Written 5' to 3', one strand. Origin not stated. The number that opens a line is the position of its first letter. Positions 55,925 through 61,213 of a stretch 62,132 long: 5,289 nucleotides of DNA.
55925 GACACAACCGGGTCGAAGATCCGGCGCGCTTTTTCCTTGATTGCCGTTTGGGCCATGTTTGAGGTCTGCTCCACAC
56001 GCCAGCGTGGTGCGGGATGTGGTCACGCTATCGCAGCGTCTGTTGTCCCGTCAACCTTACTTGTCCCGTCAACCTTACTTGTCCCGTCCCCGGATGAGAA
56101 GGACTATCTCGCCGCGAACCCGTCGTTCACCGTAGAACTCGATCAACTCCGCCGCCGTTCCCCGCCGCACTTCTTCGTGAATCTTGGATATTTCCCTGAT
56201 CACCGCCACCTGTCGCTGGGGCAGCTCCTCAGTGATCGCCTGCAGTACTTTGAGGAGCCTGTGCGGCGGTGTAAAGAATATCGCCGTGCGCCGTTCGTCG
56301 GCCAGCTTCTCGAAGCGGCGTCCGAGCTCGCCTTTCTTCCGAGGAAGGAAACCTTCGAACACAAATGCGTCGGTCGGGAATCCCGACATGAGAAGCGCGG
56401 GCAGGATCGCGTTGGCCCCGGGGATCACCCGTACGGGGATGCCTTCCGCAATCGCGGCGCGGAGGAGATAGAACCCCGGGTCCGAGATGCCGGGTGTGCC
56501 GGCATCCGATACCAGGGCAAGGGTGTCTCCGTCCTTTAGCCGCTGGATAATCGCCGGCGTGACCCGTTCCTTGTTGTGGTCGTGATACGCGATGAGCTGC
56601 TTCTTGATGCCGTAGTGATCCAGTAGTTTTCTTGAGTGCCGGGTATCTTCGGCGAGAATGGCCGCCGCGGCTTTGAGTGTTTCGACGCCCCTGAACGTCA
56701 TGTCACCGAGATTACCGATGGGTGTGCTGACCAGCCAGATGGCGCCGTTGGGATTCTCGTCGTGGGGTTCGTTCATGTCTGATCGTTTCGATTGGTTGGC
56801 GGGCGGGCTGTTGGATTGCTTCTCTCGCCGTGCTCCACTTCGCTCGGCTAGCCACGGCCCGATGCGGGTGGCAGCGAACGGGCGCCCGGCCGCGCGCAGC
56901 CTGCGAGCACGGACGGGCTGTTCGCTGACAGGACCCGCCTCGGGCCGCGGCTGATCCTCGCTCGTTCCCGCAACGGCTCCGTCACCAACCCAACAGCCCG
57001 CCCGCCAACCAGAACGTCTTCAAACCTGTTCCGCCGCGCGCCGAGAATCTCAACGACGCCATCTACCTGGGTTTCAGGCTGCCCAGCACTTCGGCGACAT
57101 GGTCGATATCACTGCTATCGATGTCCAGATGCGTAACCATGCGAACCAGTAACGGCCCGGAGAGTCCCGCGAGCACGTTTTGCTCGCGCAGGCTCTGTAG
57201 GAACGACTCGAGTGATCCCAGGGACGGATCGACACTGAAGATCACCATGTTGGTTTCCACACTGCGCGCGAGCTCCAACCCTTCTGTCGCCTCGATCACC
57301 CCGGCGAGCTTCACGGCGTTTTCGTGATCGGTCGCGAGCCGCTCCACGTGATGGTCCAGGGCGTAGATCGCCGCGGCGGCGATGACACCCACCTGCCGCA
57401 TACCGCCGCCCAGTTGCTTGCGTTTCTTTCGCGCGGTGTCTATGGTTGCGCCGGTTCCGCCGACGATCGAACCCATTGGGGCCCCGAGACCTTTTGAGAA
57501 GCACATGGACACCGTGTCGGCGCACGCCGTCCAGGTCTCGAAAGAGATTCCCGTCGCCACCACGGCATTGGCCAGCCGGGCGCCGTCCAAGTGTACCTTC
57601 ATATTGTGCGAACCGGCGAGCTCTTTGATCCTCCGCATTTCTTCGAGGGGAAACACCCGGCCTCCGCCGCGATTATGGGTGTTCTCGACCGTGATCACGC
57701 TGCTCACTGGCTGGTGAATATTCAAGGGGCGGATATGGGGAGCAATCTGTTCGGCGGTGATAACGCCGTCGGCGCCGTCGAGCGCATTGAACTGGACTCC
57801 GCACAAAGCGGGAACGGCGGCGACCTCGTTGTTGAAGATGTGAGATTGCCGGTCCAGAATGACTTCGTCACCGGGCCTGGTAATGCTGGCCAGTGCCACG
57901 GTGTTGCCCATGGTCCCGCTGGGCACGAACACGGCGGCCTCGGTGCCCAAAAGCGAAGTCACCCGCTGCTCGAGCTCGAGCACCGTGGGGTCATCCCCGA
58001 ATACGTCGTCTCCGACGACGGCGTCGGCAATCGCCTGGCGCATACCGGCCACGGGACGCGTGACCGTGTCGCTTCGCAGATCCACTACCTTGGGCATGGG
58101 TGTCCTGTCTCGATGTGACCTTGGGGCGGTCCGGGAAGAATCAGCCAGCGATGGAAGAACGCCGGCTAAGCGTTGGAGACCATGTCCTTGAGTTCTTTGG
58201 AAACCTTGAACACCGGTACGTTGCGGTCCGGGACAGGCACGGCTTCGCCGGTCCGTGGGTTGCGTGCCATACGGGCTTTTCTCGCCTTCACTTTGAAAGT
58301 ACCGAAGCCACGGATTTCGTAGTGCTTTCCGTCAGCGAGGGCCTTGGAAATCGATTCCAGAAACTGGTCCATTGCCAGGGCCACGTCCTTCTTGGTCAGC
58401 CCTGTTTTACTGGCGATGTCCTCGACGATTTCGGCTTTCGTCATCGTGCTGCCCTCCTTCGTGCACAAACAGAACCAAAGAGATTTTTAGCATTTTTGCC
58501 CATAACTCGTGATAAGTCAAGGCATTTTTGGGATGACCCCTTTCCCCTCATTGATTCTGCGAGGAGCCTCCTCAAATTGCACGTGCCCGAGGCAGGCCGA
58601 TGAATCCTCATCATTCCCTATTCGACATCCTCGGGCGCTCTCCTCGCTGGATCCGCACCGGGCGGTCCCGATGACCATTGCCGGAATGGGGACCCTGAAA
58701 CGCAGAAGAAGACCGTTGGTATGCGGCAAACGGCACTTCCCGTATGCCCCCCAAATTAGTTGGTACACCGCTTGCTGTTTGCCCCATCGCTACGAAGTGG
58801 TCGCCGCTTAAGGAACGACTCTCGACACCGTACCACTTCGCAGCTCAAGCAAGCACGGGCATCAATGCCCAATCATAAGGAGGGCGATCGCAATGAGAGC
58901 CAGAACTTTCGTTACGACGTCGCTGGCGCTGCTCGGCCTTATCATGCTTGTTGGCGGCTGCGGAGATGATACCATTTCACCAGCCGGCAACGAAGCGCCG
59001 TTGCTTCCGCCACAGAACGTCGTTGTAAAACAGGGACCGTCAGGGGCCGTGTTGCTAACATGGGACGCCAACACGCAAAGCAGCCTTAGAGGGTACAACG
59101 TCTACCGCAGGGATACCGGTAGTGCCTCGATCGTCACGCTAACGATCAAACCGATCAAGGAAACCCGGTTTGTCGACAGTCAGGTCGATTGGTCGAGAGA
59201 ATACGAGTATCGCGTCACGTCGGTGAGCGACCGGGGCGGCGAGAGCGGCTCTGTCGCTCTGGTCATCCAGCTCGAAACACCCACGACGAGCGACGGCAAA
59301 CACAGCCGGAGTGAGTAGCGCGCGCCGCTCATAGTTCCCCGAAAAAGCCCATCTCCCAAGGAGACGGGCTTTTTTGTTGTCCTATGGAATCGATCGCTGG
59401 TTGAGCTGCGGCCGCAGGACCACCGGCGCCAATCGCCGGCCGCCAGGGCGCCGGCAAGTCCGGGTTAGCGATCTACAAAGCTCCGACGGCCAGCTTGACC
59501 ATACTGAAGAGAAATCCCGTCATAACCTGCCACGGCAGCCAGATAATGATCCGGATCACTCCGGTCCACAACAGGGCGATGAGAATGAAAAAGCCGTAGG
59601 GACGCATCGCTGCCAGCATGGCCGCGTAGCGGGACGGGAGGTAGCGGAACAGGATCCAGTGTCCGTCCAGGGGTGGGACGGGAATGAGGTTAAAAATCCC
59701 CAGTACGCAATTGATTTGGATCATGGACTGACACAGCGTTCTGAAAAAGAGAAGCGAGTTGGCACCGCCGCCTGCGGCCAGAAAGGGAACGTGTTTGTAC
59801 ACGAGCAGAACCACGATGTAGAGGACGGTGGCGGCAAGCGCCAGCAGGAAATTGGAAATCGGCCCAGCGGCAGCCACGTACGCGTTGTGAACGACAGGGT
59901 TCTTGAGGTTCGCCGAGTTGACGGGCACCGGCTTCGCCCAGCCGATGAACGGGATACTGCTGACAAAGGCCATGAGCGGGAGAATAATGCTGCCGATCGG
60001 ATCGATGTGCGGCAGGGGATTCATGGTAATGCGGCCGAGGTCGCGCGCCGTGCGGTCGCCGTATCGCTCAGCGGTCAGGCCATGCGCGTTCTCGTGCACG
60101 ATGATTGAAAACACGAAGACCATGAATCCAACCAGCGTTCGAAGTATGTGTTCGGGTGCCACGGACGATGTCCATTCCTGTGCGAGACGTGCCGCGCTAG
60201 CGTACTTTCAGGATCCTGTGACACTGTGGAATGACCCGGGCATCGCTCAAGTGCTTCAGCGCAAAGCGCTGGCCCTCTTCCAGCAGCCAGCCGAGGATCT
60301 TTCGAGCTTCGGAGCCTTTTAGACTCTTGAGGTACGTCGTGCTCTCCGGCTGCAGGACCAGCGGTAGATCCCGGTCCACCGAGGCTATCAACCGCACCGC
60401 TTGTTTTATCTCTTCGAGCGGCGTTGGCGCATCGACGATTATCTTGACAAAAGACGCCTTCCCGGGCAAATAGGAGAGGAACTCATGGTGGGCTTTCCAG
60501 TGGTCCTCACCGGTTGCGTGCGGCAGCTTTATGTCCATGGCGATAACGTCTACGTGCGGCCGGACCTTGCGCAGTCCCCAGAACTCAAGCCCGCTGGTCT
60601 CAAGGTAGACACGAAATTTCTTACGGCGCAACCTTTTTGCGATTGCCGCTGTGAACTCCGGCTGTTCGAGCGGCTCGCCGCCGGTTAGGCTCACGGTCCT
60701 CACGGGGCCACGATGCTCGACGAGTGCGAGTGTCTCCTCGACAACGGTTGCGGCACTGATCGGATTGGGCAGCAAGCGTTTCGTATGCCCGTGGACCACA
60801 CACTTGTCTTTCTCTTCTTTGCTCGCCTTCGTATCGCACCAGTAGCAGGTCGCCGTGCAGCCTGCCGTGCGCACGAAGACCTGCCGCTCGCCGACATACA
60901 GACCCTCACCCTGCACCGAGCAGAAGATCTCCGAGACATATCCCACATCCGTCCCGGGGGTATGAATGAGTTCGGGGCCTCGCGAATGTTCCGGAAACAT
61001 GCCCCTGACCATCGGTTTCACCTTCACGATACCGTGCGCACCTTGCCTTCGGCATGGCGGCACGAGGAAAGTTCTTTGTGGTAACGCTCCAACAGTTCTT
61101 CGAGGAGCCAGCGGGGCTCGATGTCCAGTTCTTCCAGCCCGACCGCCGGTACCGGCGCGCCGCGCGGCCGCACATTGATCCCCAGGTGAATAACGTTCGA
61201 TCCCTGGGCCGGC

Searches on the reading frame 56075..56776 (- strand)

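Call 72: search_protein_families(library=pfam, proteins=[window:56075-56776:-], max_evalue=0.0001)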
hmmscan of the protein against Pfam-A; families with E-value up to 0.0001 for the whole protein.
window:56075-56776:- (233 aa): 1 family
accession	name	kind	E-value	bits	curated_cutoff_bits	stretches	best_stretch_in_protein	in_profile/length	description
PF00590.25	TP_methylase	-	1.8e-33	116.8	27.8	1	13-211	2-211/212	Tetrapyrrole (Corrin/Porphyrin) Methylases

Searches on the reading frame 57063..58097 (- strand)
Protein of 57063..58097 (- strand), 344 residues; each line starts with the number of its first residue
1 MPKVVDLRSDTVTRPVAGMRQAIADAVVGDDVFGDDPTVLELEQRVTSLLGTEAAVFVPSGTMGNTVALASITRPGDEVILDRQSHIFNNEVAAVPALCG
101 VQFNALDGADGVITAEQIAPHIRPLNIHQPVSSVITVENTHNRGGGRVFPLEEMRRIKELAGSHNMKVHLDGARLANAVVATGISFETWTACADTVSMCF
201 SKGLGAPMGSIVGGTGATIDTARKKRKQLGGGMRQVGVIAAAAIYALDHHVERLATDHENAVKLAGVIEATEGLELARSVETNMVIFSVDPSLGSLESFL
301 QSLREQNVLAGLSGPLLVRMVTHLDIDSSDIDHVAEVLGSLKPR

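Call 41: search_protein_families(library=pfam, proteins=[window:57063-58097:-], max_evalue=0.00001)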
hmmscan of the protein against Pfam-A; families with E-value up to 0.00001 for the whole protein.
window:57063-58097:- (344 aa): 2 families
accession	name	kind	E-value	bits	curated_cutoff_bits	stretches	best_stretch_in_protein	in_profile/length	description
PF01212.27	Beta_elim_lyase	-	9.4e-96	320.9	27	1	6-289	1-285/288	Beta-eliminating lyase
PF00155.27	Aminotran_1_2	-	9.2e-10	38.7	19.7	1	32-309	37-329/361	Aminotransferase class I and II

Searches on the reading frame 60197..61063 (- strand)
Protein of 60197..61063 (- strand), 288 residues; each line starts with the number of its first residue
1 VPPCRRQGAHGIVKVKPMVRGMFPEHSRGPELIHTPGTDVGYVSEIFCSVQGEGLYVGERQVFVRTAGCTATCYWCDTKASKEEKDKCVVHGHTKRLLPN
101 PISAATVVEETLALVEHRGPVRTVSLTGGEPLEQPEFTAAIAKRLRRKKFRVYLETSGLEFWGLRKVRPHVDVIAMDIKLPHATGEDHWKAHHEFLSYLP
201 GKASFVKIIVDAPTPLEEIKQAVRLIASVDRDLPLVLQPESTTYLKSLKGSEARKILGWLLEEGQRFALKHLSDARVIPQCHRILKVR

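Call 72: search_protein_families(library=pfam, proteins=[window:60197-61063:-], max_evalue=0.0001)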
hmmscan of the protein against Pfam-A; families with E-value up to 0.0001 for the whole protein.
window:60197-61063:- (288 aa): 2 families
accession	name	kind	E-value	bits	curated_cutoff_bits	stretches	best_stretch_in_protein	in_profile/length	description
PF04055.27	Radical_SAM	-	3.5e-11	44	29.5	1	65-161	3-89/166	Radical SAM superfamily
PF13353.11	Fer4_12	-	1.5e-06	29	22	1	50-166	1-99/137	4Fe-4S single cluster domain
